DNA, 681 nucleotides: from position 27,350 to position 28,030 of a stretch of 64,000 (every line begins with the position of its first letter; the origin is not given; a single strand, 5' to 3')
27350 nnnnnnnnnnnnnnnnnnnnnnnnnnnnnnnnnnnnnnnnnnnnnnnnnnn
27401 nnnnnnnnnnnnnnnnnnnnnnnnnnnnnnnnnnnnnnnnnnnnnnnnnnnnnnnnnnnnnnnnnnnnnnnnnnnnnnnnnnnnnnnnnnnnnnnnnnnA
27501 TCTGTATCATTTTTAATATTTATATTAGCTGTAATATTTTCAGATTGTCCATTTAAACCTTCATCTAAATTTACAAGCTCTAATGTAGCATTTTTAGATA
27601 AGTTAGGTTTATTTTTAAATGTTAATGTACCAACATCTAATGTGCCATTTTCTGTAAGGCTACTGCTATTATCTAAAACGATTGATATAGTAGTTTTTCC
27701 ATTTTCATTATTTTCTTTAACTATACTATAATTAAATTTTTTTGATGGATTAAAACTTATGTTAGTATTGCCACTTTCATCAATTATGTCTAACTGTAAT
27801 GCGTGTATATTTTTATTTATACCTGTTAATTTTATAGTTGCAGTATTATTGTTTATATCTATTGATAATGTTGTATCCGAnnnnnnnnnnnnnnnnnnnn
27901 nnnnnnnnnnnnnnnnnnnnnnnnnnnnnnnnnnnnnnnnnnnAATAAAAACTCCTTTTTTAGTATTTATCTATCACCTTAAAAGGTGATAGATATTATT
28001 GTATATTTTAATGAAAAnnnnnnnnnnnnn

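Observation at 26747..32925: Non-cellulosomal cohesin-dockerin surface-display pair: dockerin-bearing M60-like protease plus SLH-anchored cohesin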

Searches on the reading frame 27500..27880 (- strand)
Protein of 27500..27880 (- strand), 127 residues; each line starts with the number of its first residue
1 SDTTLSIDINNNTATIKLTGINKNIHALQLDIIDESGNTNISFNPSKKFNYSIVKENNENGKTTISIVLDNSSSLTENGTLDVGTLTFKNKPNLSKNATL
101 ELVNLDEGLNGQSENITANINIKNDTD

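Call 20: search_solved_structures(query=A1, max_evalue=10, show_alignments=3)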
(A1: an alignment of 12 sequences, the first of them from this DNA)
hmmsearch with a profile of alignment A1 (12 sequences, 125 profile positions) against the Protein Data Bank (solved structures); distinct sequences matched with E-value up to 10: 5.
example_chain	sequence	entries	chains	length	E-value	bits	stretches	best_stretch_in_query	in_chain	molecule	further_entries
1ass_A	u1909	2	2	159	0.14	15.3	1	90-123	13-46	THERMOSOME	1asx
8hep_B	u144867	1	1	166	0.87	12.7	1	46-91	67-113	Anti-sigma factor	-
2yn3_A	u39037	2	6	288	1.1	12.4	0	8-40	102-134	PUTATIVE INNER MEMBRANE PROTEIN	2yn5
4pbw_B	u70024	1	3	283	1.1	12.4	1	11-32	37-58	NT-3 growth factor receptor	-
5mj3_C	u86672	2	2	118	7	9.8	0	15-34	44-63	ALPHABODY MA12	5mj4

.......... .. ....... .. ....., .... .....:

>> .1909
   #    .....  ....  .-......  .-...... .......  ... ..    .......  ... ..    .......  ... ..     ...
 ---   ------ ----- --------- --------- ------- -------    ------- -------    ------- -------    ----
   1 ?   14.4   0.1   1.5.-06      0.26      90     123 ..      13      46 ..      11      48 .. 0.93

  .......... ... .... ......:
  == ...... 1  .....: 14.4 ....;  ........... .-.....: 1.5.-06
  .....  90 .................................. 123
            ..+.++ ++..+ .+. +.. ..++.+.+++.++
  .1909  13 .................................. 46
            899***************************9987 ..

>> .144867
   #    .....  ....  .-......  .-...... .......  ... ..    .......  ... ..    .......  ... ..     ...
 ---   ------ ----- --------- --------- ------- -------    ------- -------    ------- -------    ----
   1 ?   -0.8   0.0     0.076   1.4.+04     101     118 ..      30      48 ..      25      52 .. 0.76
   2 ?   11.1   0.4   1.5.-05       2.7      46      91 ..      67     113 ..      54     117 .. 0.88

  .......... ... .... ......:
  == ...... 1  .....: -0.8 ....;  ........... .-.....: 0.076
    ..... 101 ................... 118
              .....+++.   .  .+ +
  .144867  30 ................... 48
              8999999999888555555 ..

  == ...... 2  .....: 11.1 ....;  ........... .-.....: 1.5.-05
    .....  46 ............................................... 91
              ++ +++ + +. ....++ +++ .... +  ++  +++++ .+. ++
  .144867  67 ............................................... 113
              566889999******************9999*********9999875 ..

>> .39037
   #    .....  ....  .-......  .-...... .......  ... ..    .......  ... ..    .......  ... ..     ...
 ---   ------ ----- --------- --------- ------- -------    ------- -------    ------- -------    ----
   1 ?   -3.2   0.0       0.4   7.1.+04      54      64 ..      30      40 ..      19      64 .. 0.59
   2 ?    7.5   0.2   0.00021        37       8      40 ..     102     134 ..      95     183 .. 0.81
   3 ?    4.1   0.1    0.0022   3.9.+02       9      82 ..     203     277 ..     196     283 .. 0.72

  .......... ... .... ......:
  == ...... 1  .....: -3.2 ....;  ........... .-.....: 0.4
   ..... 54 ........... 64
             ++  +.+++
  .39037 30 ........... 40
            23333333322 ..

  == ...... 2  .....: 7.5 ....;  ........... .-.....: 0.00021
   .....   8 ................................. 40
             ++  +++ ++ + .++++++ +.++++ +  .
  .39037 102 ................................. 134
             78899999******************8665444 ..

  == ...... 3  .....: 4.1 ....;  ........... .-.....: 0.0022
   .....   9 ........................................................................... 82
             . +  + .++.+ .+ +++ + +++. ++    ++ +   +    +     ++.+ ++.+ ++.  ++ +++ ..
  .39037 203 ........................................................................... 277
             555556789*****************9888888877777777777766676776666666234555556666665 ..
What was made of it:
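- Tried and rejected: The best hits were noise at E 0.14 or worse (call 20).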

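Call 24: find_related_loci(query=A2, collection=genome_contigs, flank=10000)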
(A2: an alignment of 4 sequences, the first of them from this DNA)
Query A2 (127 aa) in genome_contigs; peptide patterns used: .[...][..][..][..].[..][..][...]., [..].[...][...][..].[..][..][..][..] (x = any residue, [..] = any of these).
168 stretches matched a pattern; 3 encode a relative of the query (tblastn E <= 1e-3); 3 distinct loci.
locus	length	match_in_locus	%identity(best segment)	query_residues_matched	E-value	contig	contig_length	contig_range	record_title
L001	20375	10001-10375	68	1-125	5e-51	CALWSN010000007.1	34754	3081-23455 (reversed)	MAG: uncultured Clostridia bacterium isolate E16__bin148 genome assembly, contig: E16__k127_6752327, whole genome shotgu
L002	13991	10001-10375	60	2-126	1e-45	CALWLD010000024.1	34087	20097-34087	MAG: uncultured Clostridia bacterium isolate BRZ_KA__bin85 genome assembly, contig: BRZ_KA__NODE_1642_length_34087_cov_6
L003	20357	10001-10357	45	2-120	5e-22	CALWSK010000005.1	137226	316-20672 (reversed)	MAG: uncultured Clostridia bacterium isolate BRZ_QI__bin91 genome assembly, contig: BRZ_QI__NODE_104_length_137226_cov_1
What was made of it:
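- Tried and rejected: A 4-sequence alignment worked (call 24).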

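Call 29: search_protein_families(library=pfam, proteins=[L001:4999-9876:+, L002:4983-9878:+, L003:5038-9867:+], max_evalue=0.01)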
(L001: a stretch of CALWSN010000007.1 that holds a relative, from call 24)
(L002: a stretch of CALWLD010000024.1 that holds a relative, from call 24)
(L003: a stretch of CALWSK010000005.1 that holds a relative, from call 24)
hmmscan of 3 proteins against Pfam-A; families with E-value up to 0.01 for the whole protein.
L001:4999-9876:+ (1625 aa): 8 families
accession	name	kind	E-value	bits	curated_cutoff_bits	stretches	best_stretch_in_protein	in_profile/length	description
PF13402.12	Peptidase_M60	-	1.1e-22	81.3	25.8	1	979-1184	60-275/275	Peptidase M60, enhancin and enhancin-like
PF00041.27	fn3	-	1.6e-15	57.5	25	2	467-544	7-83/84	Fibronectin type III domain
PF25814.1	fn3_SORL1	-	1.8e-09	37.9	27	1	382-450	15-83/90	SORL1-like, fn3 domain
PF00404.24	Dockerin_1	-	1.7e-06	28.6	22.9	1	150-196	1-54/57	Dockerin type I domain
PF25059.1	FN3_DSCAM-DSCAML_C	-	0.0003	21.5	39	0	486-545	21-79/89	DSCAM/DSCAML C-terminal Fn3-like domain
PF16656.11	Pur_ac_phosph_N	-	0.00032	21.6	30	1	382-443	12-86/93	Purple acid Phosphatase, N-terminal domain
PF18449.8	Endotoxin_C2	-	0.00063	20.7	30.7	1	719-772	9-61/63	Pesticidal crystal protein Cry1Aa, domain IV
PF21910.2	GH85_C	-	0.0033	18.3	27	1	467-531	11-78/95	GH85 endohexosaminidases, C-terminal domain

L002:4983-9878:+ (1631 aa): 8 families
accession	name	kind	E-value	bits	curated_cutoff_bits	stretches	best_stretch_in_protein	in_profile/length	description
PF13402.12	Peptidase_M60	-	1.2e-22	81.2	25.8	1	981-1193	54-275/275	Peptidase M60, enhancin and enhancin-like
PF00041.27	fn3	-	1.1e-17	64.5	25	2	459-532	10-81/84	Fibronectin type III domain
PF16656.11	Pur_ac_phosph_N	-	3.5e-06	27.9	30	1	372-433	12-86/93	Purple acid Phosphatase, N-terminal domain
PF25059.1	FN3_DSCAM-DSCAML_C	-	1.1e-05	26.2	39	1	476-544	21-89/89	DSCAM/DSCAML C-terminal Fn3-like domain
PF25814.1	fn3_SORL1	-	1.1e-05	25.7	27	0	367-427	11-71/90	SORL1-like, fn3 domain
PF18449.8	Endotoxin_C2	-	0.00017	22.5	30.7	1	724-769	10-54/63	Pesticidal crystal protein Cry1Aa, domain IV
PF00404.24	Dockerin_1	-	0.0002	21.9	22.9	1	150-196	1-54/57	Dockerin type I domain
PF21910.2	GH85_C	-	0.0028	18.5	27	0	460-487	14-41/95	GH85 endohexosaminidases, C-terminal domain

L003:5038-9867:+ (1609 aa): 11 families
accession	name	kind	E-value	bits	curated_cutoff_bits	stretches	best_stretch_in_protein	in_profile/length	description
PF13402.12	Peptidase_M60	-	1.5e-17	64.5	25.8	1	1049-1197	111-275/275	Peptidase M60, enhancin and enhancin-like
PF00041.27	fn3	-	2e-17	63.6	25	2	472-556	3-83/84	Fibronectin type III domain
PF00404.24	Dockerin_1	-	6.7e-06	26.6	22.9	1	164-209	1-53/57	Dockerin type I domain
PF16656.11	Pur_ac_phosph_N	-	9.2e-06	26.6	30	0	394-455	12-86/93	Purple acid Phosphatase, N-terminal domain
PF25059.1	FN3_DSCAM-DSCAML_C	-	1.4e-05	25.8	39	1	498-551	21-74/89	DSCAM/DSCAML C-terminal Fn3-like domain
PF18449.8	Endotoxin_C2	-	1.6e-05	25.8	30.7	1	732-785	10-62/63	Pesticidal crystal protein Cry1Aa, domain IV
PF24421.1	Ig_J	-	6.4e-05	23.4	29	0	487-547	28-90/104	Tip attachment protein J, Ig-like domain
PF21910.2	GH85_C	-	0.00015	22.5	27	1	481-549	13-84/95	GH85 endohexosaminidases, C-terminal domain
PF25814.1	fn3_SORL1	-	0.00027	21.3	27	1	395-448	16-70/90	SORL1-like, fn3 domain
PF00754.31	F5_F8_type_C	-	0.00058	20.4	28.2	1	595-712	9-119/127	F5/8 type C domain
PF09294.16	Interfer-bind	-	0.0012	19.5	21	0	489-544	33-87/104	Interferon-alpha/beta receptor, fibronectin type III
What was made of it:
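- On Dockerin (Pfam PF00404): Orthologues score 21.9-28.6 bits (call 29).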

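Call 30: predict_structure(alignment_id=A1)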
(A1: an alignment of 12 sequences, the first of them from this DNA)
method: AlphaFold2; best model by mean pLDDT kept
length: 127 residues; sequences in the alignment: 12
mean_pLDDT: 92.8   pTM: 0.86
mean pLDDT of the five models: 92.8, 92.6, 91.9, 91.8, 91.7
residues with pLDDT >= 90: 102; 70-90: 21; 50-70: 3; < 50: 1
segments of 3 or more residues with pLDDT < 50: none
pLDDT, mean of each block of 10 residues (from residue 1): 94 97 91 98 96 97 98 90 97 97 79 93 74
secondary structure, 60 per line:
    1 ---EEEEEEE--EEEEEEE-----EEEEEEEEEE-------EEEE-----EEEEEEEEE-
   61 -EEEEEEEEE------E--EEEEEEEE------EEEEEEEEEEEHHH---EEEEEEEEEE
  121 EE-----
elements in order: E4-10 E13-19 E25-34 E42-45 E51-59 E62-70 E80-87 E94-104 E111-122
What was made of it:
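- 27500..27880 (-): Cohesin-like module (residues 22-148): nine-stranded beta-sandwich with no sequence-profile match to cohesin. AF2 pLDDT 92.8 (call 30).
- On Cohesin (Pfam PF00963): AF2 pLDDT 92.8 with nine strands (call 30).
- AF2 model: pLDDT 92.8, pTM 0.86, nine strands (call 30).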

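Call 32: fold_search(model_id=the predicted structure, library=pdb)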
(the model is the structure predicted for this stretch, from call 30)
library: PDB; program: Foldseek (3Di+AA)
matches with E <= 10: 1537; with E <= 0.001: 21
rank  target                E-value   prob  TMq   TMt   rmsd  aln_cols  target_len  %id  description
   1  2xdh                  8.2e-05  1.00  0.54  0.50   6.4       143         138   12  Non-cellulosomal cohesin from the hyperthermophilic archaeon Archaeoglobus fulgidus (released 2010-05-26)
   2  6kgc_A                1.3e-04  1.00  0.51  0.46   6.7       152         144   12  Crystal structure of CaDoc0917(R49D)-CaCohA2 complex at pH 5.4 (released 2020-07-08)
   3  5nrm_A                1.5e-04  1.00  0.53  0.49   5.8       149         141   15  Crystal structure of the sixth cohesin from Acetivibrio cellulolyticus' scaffoldin B in complex with Cel5 dockerin S51 (released 2018-01-31)
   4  6kgf_C                1.5e-04  1.00  0.45  0.40   7.9       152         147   12  Crystal structure of CaDoc0917(R16D)-CaCohA2 complex at pH 8.2 (released 2020-07-08)
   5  4ums                  2.1e-04  1.00  0.44  0.37   7.7       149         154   13  The crystal structure of the seventh ScaB type I cohesin from Pseudobacteroides cellulosolvens (released 2015-05-06)
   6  2vo8                  2.8e-04  1.00  0.46  0.43   7.2       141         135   16  Cohesin module from Clostridium perfringens ATCC13124 family 33 glycoside hydrolase. (released 2008-09-02)
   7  6kgd_A                3.2e-04  1.00  0.50  0.45   6.6       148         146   12  Crystal structure of CaDoc0917(R49D)-CaCohA2 complex at pH 8.0 (released 2020-07-08)
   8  2jh2_B                3.2e-04  1.00  0.43  0.42   6.8       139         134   10  X-ray crystal structure of a cohesin-like module from Clostridium perfringens (released 2007-11-06)
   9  2jh2_A                3.5e-04  1.00  0.36  0.34   8.2       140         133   14  X-ray crystal structure of a cohesin-like module from Clostridium perfringens (released 2007-11-06)
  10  6kgf_A                3.7e-04  1.00  0.47  0.43   7.0       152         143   14  Crystal structure of CaDoc0917(R16D)-CaCohA2 complex at pH 8.2 (released 2020-07-08)
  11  4wi0_A                4.3e-04  1.00  0.43  0.35   9.2       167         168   15  Crystal structure of Coh3ScaB-XDoc_M2ScaA complex: A C-terminal interface mutant of type II Cohesin-X-Dockerin complex (released 2015-10-07)
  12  3fnk_A                5.3e-04  1.00  0.39  0.31   9.5       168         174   16  Crystal structure of the second type II cohesin module from the cellulosomal adaptor ScaA scaffoldin of Acetivibrio ce (released 2009-06-23)
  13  6kge_A                5.6e-04  1.00  0.51  0.46   6.4       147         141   14  Crystal structure of CaDoc0917(R16D)-CaCohA2 complex at pH 5.5 (released 2020-07-08)
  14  3ghp_B                5.6e-04  1.00  0.39  0.30   9.5       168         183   15  Structure of the second type II cohesin module from the adaptor ScaA scaffoldin of Acetivibrio cellulolyticus (includi (released 2009-06-23)
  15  2jh2_C                6.5e-04  1.00  0.43  0.42   6.6       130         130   12  X-ray crystal structure of a cohesin-like module from Clostridium perfringens (released 2007-11-06)
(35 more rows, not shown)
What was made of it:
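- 27500..27880 (-): Foldseek: ranks 1-30 are all cohesins (call 32).
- On Cohesin (Pfam PF00963): Foldseek ranks 1-30 are all cohesins (call 32).
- They include non-cellulosomal ones from A. fulgidus (2xdh) and C. perfringens (2vo8, 2jh2) (call 32). Foldseek TM-scores are about 0.5 (call 32).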
